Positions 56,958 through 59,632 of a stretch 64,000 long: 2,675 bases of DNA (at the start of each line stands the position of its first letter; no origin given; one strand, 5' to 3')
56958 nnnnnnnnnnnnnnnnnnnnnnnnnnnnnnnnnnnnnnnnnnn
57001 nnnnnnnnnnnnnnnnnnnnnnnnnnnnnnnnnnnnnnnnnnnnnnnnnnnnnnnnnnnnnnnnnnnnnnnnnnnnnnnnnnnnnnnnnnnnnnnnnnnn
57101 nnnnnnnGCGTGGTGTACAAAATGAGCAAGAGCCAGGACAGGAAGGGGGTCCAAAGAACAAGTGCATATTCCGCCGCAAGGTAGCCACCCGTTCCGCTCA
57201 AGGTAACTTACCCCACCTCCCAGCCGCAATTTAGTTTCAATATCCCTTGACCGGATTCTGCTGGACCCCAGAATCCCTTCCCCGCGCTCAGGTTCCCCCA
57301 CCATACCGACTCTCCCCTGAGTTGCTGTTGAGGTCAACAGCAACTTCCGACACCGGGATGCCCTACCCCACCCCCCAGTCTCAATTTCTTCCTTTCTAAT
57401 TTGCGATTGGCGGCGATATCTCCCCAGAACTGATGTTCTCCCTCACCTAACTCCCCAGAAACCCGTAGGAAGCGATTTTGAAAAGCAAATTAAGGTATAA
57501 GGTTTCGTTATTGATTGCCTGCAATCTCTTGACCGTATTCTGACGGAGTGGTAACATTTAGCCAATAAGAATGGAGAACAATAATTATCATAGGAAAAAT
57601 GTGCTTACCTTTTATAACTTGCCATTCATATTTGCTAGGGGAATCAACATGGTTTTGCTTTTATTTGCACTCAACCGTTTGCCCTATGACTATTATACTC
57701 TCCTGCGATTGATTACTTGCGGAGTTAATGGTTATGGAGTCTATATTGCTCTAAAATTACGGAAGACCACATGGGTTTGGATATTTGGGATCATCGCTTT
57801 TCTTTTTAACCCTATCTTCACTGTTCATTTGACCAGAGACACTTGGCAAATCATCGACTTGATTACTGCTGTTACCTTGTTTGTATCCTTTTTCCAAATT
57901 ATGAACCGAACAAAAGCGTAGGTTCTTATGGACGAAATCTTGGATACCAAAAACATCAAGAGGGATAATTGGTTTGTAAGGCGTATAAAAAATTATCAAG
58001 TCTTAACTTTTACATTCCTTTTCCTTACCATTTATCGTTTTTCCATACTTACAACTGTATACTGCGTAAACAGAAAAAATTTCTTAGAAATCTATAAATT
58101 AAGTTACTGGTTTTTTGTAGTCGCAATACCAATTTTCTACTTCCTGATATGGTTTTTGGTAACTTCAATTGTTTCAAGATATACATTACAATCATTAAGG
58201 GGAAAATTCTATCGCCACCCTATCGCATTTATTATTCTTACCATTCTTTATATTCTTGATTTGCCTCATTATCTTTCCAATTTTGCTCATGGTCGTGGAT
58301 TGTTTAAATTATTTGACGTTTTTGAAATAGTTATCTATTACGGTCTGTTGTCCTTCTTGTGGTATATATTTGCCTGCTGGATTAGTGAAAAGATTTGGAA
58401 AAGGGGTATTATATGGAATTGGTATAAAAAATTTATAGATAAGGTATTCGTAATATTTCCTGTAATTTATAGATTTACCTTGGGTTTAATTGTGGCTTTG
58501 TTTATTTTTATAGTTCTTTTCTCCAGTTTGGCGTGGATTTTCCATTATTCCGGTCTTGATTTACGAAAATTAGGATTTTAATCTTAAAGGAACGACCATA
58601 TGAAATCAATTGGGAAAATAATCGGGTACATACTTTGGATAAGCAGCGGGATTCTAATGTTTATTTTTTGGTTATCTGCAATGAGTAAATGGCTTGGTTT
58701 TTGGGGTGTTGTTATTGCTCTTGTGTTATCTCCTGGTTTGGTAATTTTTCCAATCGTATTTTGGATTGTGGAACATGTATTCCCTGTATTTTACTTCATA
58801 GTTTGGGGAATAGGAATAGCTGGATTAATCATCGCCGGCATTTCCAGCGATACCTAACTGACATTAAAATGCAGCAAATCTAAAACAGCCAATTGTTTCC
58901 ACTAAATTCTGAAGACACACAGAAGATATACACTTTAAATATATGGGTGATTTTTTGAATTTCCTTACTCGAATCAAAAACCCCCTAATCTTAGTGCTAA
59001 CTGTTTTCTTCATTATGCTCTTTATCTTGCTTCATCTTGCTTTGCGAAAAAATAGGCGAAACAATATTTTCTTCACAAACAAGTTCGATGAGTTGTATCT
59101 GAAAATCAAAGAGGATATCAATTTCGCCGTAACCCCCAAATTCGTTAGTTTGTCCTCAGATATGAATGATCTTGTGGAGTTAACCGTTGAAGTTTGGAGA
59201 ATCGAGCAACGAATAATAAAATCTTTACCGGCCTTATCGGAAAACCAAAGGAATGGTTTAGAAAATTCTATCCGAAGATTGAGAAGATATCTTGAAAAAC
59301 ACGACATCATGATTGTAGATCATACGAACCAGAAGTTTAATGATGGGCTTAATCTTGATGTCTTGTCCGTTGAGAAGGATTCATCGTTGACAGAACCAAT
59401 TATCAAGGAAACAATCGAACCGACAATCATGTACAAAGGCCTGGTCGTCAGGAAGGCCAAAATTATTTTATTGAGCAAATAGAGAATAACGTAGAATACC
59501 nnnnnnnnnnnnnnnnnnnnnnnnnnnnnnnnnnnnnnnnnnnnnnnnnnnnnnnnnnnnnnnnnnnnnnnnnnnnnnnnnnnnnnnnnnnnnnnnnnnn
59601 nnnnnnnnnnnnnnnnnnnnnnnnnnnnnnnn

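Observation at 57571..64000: Operon encoding a membrane-tethered, non-canonical Hsp70 / GrpE-like / J-like set plus three small membrane proteins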

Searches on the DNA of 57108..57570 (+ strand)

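Call 72: search_dna_similar(query=window:57108-57570:+, collection=plasmids, mode=distant, max_rows=5)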
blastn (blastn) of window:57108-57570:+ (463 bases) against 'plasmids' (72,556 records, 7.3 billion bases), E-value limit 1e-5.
No match.
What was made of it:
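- Tried and rejected: Upstream repeat against plasmids: no match (call 72).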

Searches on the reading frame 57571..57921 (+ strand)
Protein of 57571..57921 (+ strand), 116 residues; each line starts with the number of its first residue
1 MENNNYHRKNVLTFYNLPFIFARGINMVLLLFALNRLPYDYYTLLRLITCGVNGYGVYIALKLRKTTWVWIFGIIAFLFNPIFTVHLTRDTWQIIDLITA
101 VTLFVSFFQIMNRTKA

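Call 3: search_protein_families(library=pfam, proteins=[window:57571-57921:+], max_evalue=0.1)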
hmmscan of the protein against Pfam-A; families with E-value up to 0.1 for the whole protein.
window:57571-57921:+ (116 aa): 1 family
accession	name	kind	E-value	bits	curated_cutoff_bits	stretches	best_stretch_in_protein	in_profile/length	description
PF20619.3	DUF6804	-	6.4e-26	90.8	27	1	24-108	7-91/91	Family of unknown function (DUF6804)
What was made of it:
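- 57571..57921 (+): Membrane trio, gene 1: DUF6804 protein, 116 aa, 3 predicted TM segments. Pfam PF20619, E 6.4e-26 (call 3).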

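Call 4: search_protein_families(library=ncbifam, proteins=[window:57571-57921:+], max_evalue=0.1)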
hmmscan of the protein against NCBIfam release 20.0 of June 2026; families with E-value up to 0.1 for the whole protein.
window:57571-57921:+ (116 aa): 0 families

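Call 5: search_protein_families(library=padloc, proteins=[window:57571-57921:+], max_evalue=0.1)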
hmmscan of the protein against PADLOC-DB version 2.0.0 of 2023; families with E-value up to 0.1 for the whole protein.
window:57571-57921:+ (116 aa): 0 families

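Call 27: search_protein_families(library=phrogs, proteins=[window:57571-57921:+], max_evalue=0.01)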
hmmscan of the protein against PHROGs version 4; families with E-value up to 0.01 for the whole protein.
window:57571-57921:+ (116 aa): 0 families

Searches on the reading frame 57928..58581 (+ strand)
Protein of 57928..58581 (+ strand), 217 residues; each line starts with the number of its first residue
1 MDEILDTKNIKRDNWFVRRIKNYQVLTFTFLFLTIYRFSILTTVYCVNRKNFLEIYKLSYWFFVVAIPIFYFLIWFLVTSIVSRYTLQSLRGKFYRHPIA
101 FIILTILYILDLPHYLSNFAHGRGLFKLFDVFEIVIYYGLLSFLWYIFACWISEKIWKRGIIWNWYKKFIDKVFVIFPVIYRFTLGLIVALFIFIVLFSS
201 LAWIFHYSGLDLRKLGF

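Call 3: search_protein_families(library=pfam, proteins=[window:57928-58581:+], max_evalue=0.1)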
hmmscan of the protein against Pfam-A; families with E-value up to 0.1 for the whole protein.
window:57928-58581:+ (217 aa): 0 families

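Call 4: search_protein_families(library=ncbifam, proteins=[window:57928-58581:+], max_evalue=0.1)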
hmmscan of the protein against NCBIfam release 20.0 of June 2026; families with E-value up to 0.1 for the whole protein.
window:57928-58581:+ (217 aa): 0 families

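Call 5: search_protein_families(library=padloc, proteins=[window:57928-58581:+], max_evalue=0.1)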
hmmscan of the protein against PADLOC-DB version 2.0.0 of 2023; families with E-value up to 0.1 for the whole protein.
window:57928-58581:+ (217 aa): 0 families

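Call 27: search_protein_families(library=phrogs, proteins=[window:57928-58581:+], max_evalue=0.01)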
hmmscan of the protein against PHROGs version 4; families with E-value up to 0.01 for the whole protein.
window:57928-58581:+ (217 aa): 0 families

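Call 95: find_homologous_proteins(query=window:57928-58578:+, max_evalue=0.001)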
Query window:57928-58578:+ (217 aa): 23 proteins with E <= 0.001 among 294 candidates.
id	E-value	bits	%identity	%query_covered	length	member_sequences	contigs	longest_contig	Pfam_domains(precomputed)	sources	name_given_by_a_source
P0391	2.1e-78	281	63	98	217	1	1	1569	-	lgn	-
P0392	3.8e-61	225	51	99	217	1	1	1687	-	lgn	-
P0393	3.6e-60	222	50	99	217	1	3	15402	-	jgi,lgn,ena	jgi:hypothetical protein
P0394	4.2e-59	218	49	99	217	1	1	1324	-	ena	-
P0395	3.4e-58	215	49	99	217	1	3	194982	-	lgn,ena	-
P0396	2.2e-56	209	48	99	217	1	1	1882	-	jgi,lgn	-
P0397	3.1e-54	202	49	99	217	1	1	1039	-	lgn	-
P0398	3.3e-54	202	51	95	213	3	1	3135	-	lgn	-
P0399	5.7e-54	201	49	99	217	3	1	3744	-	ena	-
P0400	1.4e-53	200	46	99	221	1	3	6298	-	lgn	-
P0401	5.4e-53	198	44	99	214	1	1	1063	-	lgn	-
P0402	6.8e-53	198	46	99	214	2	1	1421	-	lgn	-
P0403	1.2e-52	197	47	99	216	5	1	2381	-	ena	-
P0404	1.4e-52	197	46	99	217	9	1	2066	-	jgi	-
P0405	1.4e-52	197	48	95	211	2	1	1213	-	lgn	-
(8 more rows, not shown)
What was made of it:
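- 57928..58581 (+): Membrane trio, gene 2: 217-aa protein with 5 predicted TM segments and no known family. It has 23 homologues at 42-63% identity, nearly all about 217 aa long (call 95).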

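Call 96: find_encoding_contigs(protein=P0395, flank=9000, max_places=2)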
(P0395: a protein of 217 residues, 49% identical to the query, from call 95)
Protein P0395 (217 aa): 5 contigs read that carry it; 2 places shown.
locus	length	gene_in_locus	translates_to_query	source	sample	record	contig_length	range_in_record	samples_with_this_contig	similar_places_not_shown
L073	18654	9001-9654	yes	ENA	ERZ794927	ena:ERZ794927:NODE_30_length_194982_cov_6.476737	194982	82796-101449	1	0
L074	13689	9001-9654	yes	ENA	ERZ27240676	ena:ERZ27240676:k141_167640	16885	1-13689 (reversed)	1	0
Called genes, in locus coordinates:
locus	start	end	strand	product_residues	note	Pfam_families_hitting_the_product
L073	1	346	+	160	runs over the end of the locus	-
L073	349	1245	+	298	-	PF01435:Peptidase_M48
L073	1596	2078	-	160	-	PF21982:RecX_HTH1, PF21981:RecX_HTH3 (faint), PF02631:RecX_HTH2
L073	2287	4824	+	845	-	PF02861:Clp_N, PF13191:AAA_16 (weak), PF00004:AAA, PF17871:AAA_lid_9, PF00004:AAA, PF07724:AAA_2, PF07728:AAA_5, PF10431:ClpB_D2-small, +4 more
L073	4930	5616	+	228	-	-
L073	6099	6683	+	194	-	PF04542:Sigma70_r2, PF08281:Sigma70_r4_2, PF04545:Sigma70_r4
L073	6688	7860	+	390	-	PF18915:DUF5667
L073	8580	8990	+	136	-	-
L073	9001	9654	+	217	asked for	-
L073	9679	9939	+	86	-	-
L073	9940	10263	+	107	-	PF20619:DUF6804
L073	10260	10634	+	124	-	PF13676:TIR_2, PF08937:ThsB_TIR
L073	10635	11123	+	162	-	PF24838:8xMP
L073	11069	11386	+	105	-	-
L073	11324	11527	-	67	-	PF13443:HTH_26, PF01381:HTH_3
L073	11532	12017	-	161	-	PF11188:DUF2975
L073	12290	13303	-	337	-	-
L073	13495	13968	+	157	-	PF18923:DUF5673 (weak)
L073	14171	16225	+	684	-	PF17191:RecG_wedge, PF01336:tRNA_anti-codon, PF04851:ResIII, PF00270:DEAD, PF00271:Helicase_C, PF19833:RecG_dom3_C (weak)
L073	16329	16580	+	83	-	-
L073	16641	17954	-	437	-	PF18073:Zn_ribbon_LapB, PF13481:AAA_25, PF03796:DnaB_C (weak), PF06745:ATPase, PF23442:DUF7125 (weak), PF13541:ChlI (weak)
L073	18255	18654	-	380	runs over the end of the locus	PF07676:PD40 (faint)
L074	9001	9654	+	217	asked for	-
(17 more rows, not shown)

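Call 97: find_encoding_contigs(protein=P0393, flank=9000, max_places=2)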
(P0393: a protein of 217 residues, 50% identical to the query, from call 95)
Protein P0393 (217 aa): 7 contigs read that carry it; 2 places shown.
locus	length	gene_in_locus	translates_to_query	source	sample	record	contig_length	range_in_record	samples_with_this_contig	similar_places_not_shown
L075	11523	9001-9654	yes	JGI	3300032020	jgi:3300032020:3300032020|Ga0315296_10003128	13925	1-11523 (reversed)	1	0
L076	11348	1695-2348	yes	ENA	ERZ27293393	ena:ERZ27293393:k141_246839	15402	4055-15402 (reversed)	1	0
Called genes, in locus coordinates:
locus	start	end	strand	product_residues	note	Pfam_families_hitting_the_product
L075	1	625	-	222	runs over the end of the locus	PF03161:LAGLIDADG_2, PF14528:LAGLIDADG_3 (faint)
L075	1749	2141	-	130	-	-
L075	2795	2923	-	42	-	-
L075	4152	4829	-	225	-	PF05552:MS_channel_1st_1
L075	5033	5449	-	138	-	PF02675:AdoMet_dc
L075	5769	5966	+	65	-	PF13560:HTH_31, PF12844:HTH_19, PF13443:HTH_26, PF01381:HTH_3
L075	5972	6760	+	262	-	PF00226:DnaJ (weak)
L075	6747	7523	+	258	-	-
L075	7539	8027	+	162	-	PF00515:TPR_1 (weak), PF07719:TPR_2 (weak), PF13371:TPR_9 (weak), PF13414:TPR_11, PF13431:TPR_17, PF00515:TPR_1, PF07719:TPR_2, PF13414:TPR_11, +10 more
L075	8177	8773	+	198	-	-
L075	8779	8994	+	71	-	-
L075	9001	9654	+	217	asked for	-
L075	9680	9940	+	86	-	-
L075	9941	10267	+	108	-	PF20619:DUF6804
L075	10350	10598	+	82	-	-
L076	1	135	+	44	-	?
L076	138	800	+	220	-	PF13174:TPR_6 (faint), PF12895:ANAPC3 (weak), PF22860:DUF7017 (weak), PF00515:TPR_1, PF07719:TPR_2, PF13181:TPR_8 (weak), PF13424:TPR_12 (weak), PF13414:TPR_11, +8 more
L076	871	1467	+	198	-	-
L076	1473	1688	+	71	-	-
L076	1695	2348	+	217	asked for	-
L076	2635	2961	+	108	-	PF20619:DUF6804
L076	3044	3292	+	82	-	PF18929:DUF5678 (faint)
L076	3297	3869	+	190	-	PF13650:Asp_protease_2 (weak), PF13975:gag-asp_proteas (weak)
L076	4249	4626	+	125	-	PF14584:DUF4446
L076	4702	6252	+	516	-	PF03144:GTP_EFTU_D2 (faint), PF00009:GTP_EFTU, PF00071:Ras (weak), PF01926:MMR_HSR1, PF22042:EF-G_D2, PF11987:IF-2, PF14578:GTP_EFTU_D4 (weak)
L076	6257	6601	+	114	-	PF02033:RBFA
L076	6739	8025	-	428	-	PF07508:Recombinase, PF13408:Zn_ribbon_recom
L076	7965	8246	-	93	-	PF00239:Resolvase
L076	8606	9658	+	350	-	-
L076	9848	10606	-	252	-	-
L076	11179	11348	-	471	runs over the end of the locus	PF00202:Aminotran_3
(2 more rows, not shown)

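Call 100: search_protein_families(library=padloc, proteins=[L073:10260-10631:+], max_evalue=0.01)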
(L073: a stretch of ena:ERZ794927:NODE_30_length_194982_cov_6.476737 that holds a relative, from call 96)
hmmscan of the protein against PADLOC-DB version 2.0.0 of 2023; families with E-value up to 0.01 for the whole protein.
L073:10260-10631:+ (124 aa): 6 families
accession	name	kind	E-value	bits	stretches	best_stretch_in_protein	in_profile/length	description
PDLC00429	ThsB1|ThsB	-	1.5e-08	32.9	1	3-110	6-123/167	TIR-like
PDLC00418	ThsB1|ThsB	-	9.6e-07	26.8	1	50-123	58-133/155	TIR-like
PDLC00421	ThsB1|ThsB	-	5.4e-06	24.3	1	43-108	61-124/180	TIR-like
PDLC00433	ThsB1|ThsB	-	9.8e-05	20.4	1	2-96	3-100/164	TIR-like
PDLC04688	PDC-M50B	-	0.00015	20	1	2-94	3-102/162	-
PDLC00431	ThsB1|ThsB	-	0.0012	17.2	1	2-97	3-106/162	TIR-like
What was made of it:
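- On Known or candidate anti-phage systems (PADLOC-DB 2.0): No hit for Hsp70, J-like or tagged membrane proteins, and only a chance-level hit for the GrpE-like protein (calls 5, 100).
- Closest known: IetAS and other AAA-containing defence systems in PADLOC. Different: Hsp70, J-like and GrpE-like proteins match no PADLOC model (calls 5, 100).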

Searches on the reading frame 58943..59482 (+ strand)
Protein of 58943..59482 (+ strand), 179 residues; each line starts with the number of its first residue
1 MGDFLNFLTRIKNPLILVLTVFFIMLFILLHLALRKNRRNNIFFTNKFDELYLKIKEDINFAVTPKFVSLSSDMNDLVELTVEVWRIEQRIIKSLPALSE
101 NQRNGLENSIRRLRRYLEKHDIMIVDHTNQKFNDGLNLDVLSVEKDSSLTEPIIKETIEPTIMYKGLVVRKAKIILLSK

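Call 3: search_protein_families(library=pfam, proteins=[window:58943-59482:+], max_evalue=0.1)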
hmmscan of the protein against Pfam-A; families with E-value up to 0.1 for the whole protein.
window:58943-59482:+ (179 aa): 2 families
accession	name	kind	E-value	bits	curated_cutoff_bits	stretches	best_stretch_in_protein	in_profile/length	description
PF01025.24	GrpE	-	0.00049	20.2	25.8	1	100-175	88-162/165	GrpE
PF06657.18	Cep57_MT_bd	-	0.066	14.1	31.3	0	76-121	23-68/77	Centrosome microtubule-binding domain of Cep57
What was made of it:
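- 58943..59482 (+): Cassette gene 1: GrpE-like nucleotide-exchange-factor candidate, 179 aa. It has an N-terminal TM helix (aa 7-37), a helical region and a C-terminal β-domain. Pfam GrpE, E 4.9e-4, residues 100-175 matching profile positions 88-162 of 165; this is below the gathering score (call 3).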

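Call 4: search_protein_families(library=ncbifam, proteins=[window:58943-59482:+], max_evalue=0.1)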
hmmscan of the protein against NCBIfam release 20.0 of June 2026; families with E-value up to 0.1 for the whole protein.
window:58943-59482:+ (179 aa): 1 family
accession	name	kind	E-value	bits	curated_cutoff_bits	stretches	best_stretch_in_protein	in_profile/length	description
NF004448.0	PRK05777.2-6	equivalog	0.002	17.2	869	1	17-70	83-135/492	NADH-quinone oxidoreductase subunit NuoN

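Call 5: search_protein_families(library=padloc, proteins=[window:58943-59482:+], max_evalue=0.1)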
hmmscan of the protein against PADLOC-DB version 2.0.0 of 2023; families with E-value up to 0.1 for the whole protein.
window:58943-59482:+ (179 aa): 1 family
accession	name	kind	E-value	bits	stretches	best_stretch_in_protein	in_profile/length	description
PDLC04916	PDC-S11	-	0.011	12.8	1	80-150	3-70/358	-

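Call 27: search_protein_families(library=phrogs, proteins=[window:58943-59482:+], max_evalue=0.01)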
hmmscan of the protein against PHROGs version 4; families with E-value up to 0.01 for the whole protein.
window:58943-59482:+ (179 aa): 0 families

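Call 29: search_solved_structures(query=A2, max_evalue=10, show_alignments=2)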
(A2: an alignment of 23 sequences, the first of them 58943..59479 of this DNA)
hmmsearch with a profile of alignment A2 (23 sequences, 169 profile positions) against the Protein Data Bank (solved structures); distinct sequences matched with E-value up to 10: 5.
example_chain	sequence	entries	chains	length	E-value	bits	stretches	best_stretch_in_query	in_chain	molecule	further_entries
3ok8_A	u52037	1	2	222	0.14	15.2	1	30-93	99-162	Brain-specific angiogenesis inhibitor 1-associated protein 2-like protein 2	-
6m9m_A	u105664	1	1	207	0.25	14.4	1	26-79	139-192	AlkD2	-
4x8q_A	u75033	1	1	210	0.25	14.4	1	26-79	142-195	Uncharacterized protein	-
3l9t_A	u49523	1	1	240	0.34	14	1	26-79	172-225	Putative uncharacterized protein smu.31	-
6to3_AAA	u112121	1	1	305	1.4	11.9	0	80-115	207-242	Glutathione transferase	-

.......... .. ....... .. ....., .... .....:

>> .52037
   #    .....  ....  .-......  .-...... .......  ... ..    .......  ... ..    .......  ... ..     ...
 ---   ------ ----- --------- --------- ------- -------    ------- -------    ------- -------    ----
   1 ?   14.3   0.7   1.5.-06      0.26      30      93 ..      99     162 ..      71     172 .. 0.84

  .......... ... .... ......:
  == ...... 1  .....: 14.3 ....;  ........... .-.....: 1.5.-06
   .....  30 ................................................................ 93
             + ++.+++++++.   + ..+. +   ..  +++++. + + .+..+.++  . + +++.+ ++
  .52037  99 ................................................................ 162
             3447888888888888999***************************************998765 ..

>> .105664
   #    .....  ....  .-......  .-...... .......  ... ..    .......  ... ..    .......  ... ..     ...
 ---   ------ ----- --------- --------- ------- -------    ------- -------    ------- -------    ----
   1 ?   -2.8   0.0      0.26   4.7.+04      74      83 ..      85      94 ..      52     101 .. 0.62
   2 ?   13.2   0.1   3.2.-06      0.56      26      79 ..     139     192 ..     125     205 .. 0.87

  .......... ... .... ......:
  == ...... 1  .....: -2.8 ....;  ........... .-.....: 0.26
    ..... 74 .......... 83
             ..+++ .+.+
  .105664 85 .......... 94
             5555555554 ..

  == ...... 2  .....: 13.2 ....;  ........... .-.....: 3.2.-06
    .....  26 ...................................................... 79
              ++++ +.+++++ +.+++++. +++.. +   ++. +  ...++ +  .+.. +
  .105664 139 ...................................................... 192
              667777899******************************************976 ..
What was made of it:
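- On GrpE (PF01025): The family profile found no GrpE chain in PDB (call 29).
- Tried and rejected: GrpE-like profile against PDB sequences: no GrpE hit (call 29).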

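Call 30: search_protein_families(library=pfam, alignment_id=A2, max_evalue=0.05)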
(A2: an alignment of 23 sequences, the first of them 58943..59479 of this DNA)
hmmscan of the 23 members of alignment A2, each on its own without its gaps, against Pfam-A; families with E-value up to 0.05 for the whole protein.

A. member 1, window:58943-59479:+ (179 aa): 1 family
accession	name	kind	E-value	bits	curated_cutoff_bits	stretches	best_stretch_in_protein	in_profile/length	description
PF01025.24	GrpE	-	0.00049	20.2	25.8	1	100-175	88-162/165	GrpE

B. families by the number of members that match (of 23 scanned): 18 families
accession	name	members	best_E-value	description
PF01025.24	GrpE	17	5.5e-09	GrpE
PF24151.2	ArlX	1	0.002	ArlX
PF03706.18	LPG_synthase_TM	1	0.0026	Lysylphosphatidylglycerol synthase TM region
PF09318.15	Glyco_trans_A_1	1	0.003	Glycosyl transferase 1 domain A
PF04914.18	DltD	1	0.0057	DltD protein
PF08872.15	KGK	1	0.0077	KGK domain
PF24456.1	RHD_RETREG1-3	1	0.0099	RETREG1-3/ARL6IP-like, N-terminal reticulon-homology domain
PF23598.1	LRR_14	1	0.013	Leucine-rich repeat region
PF00558.24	Vpu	1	0.021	Vpu protein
PF23067.1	MG280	1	0.023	Uncharacterised protein MG280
PF12555.13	SteA-like_C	1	0.024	SteA-like C-terminal domain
PF08951.15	EntA_Immun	1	0.025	Enterocin A Immunity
PF01899.21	MNHE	1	0.034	Na+/H+ ion antiporter subunit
PF14706.11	Tnp_DNA_bind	1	0.035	Transposase DNA-binding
PF07850.20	Renin_r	1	0.036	Renin receptor-like transmembrane spanning segment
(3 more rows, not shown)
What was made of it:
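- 58943..59482 (+): 17 of 23 family members hit GrpE, best E 5.5e-9 (call 30).
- On GrpE (PF01025): At family level, 17 of 23 members match, best E 5.5e-9 (call 30).
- Tried and rejected: I relied on Pfam hits across the family instead (call 30).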
